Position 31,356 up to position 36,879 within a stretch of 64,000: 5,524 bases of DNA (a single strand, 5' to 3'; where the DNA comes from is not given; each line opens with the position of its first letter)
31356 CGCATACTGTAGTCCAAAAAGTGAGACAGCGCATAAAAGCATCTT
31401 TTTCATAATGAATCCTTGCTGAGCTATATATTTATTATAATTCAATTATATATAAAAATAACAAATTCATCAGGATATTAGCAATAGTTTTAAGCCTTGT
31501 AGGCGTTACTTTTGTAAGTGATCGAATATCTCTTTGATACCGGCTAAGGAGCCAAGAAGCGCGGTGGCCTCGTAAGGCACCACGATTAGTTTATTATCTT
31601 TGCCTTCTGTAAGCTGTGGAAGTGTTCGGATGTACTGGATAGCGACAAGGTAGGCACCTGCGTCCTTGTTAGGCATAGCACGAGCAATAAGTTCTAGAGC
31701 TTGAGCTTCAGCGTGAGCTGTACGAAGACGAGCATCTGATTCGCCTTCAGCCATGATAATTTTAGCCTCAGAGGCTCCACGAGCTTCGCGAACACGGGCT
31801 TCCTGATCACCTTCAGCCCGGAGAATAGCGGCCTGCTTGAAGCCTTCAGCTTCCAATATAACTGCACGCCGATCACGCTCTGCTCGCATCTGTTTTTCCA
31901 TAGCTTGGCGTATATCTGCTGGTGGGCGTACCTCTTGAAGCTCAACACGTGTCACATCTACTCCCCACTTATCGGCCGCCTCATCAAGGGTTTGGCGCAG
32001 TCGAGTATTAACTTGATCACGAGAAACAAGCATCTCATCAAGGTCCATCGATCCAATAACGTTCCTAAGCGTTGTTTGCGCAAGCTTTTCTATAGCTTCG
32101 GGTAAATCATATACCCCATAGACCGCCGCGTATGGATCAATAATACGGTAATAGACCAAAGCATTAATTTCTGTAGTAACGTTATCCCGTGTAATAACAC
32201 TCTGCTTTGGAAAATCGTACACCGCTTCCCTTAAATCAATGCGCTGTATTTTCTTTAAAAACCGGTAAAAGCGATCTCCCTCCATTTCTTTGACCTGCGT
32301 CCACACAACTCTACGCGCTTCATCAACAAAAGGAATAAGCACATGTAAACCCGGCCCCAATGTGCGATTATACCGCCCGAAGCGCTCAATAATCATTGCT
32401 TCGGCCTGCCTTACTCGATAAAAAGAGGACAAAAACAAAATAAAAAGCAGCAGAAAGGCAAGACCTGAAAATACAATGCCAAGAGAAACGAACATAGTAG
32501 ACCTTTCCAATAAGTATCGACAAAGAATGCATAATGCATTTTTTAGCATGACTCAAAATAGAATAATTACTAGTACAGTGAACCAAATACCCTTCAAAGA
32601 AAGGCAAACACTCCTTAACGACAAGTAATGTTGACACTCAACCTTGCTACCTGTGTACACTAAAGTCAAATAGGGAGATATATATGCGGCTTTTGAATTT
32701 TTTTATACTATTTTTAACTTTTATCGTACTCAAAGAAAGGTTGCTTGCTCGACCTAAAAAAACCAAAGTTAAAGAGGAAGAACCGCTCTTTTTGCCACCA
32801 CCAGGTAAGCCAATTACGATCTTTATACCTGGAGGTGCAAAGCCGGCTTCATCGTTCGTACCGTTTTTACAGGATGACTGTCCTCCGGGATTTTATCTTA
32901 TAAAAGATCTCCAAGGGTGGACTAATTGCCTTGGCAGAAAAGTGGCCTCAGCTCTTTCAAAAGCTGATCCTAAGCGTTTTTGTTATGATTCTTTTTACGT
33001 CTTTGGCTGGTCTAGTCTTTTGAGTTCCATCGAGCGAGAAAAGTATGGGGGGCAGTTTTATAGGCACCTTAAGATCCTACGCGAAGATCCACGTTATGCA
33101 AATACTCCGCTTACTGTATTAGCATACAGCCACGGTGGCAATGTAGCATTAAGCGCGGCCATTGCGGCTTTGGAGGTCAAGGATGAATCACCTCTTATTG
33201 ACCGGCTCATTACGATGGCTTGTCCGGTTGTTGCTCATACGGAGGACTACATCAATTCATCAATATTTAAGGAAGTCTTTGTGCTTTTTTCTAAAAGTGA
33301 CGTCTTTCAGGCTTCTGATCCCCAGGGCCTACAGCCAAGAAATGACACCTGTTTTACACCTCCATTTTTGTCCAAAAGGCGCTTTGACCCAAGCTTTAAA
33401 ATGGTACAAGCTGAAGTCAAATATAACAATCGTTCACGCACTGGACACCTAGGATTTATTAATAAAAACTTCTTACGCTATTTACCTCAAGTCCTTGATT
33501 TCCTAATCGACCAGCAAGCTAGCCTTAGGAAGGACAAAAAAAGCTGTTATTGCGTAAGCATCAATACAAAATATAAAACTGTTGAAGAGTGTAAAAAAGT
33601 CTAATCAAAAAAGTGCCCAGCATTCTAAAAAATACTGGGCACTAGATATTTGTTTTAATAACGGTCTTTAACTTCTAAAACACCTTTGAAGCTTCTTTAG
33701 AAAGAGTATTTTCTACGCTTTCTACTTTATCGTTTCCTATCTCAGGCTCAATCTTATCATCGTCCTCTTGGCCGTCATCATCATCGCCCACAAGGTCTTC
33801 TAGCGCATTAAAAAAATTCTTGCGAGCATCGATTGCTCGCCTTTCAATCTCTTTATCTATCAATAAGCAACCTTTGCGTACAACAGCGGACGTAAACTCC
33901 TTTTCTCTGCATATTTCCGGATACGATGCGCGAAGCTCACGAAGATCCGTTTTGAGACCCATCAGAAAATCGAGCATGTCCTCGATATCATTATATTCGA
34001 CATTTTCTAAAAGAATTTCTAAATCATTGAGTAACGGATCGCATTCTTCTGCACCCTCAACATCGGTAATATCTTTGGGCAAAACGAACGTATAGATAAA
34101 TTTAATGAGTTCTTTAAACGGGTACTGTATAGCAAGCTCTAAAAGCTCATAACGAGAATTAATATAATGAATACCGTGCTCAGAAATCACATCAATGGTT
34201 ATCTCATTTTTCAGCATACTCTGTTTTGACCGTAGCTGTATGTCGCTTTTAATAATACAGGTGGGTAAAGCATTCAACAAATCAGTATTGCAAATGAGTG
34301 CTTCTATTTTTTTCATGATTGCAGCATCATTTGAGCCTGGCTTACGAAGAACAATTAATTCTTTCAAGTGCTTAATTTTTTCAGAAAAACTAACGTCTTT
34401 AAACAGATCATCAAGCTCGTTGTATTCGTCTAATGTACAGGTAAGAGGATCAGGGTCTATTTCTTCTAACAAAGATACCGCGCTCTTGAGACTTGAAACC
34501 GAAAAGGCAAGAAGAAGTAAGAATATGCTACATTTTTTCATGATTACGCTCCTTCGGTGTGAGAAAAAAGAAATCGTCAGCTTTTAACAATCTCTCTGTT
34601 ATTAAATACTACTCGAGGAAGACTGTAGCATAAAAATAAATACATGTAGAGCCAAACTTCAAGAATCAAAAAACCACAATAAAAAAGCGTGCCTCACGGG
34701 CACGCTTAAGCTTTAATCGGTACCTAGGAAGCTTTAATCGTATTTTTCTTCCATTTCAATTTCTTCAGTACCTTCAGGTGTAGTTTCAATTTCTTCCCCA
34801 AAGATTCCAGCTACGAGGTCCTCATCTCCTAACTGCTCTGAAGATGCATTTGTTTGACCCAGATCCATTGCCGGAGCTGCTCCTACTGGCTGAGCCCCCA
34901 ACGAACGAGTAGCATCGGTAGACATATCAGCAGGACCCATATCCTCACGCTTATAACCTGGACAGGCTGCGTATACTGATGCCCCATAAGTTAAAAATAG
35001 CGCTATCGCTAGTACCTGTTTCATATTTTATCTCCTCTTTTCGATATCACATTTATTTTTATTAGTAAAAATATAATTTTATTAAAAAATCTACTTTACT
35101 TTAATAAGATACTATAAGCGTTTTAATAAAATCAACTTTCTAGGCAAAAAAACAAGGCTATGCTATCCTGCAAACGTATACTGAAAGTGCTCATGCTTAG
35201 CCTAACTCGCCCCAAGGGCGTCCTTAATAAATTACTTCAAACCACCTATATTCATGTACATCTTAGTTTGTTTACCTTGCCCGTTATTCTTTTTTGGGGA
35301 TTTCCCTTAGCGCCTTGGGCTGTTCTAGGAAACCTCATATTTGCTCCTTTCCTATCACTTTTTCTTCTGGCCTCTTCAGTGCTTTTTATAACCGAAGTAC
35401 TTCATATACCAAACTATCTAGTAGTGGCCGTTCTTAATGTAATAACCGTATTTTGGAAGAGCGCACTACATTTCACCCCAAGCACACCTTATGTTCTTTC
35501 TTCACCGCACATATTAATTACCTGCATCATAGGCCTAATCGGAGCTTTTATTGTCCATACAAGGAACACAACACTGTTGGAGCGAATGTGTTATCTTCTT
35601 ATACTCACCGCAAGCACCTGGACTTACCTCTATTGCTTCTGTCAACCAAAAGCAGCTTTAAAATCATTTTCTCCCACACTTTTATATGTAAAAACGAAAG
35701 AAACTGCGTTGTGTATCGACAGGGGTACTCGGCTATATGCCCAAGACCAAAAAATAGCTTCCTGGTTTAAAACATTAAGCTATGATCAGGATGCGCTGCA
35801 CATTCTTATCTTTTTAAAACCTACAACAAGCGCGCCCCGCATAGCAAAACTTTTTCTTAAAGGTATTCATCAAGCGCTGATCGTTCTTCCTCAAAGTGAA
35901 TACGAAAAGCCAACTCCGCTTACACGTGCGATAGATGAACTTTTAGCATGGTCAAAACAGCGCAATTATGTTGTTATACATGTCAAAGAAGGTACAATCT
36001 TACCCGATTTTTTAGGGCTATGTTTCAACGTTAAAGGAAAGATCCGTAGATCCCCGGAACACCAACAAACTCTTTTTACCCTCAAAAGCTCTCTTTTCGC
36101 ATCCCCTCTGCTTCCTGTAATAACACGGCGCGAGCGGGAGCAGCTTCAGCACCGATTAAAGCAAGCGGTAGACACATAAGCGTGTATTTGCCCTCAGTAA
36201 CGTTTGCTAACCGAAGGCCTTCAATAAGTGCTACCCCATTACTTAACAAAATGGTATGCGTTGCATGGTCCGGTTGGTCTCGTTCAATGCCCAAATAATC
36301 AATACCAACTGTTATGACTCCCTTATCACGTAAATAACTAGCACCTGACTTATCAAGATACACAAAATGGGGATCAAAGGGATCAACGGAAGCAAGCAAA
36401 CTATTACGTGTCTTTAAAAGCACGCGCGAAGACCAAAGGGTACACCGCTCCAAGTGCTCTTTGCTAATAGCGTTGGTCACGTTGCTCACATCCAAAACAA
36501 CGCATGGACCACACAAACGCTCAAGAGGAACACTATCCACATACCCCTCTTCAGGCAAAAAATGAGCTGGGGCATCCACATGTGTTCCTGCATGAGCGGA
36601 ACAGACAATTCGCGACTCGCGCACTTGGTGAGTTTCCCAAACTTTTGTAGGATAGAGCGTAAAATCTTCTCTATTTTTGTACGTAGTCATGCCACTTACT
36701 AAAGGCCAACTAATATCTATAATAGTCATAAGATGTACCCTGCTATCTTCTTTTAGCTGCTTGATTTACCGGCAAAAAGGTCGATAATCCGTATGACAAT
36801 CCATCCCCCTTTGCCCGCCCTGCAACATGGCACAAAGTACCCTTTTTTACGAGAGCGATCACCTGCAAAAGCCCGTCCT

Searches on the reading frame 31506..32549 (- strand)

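Call 26: search_protein_families(library=pfam, proteins=[window:31506-32549:-], max_evalue=0.0001)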
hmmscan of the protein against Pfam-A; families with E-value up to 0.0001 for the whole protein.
window:31506-32549:- (347 aa): 1 family
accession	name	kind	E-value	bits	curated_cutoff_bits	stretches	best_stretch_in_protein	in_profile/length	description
PF01145.31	Band_7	-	2.9e-43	148.4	23.6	1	45-236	2-174/176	SPFH domain / Band 7 family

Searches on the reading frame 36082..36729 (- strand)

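Call 26: search_protein_families(library=pfam, proteins=[window:36082-36729:-], max_evalue=0.0001)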
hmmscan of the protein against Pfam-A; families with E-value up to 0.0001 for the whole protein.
window:36082-36729:- (215 aa): 1 family
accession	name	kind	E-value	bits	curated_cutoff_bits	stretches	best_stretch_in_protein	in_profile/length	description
PF04199.19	Cyclase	-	8.1e-22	78.4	23.1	1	4-149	1-141/142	Putative cyclase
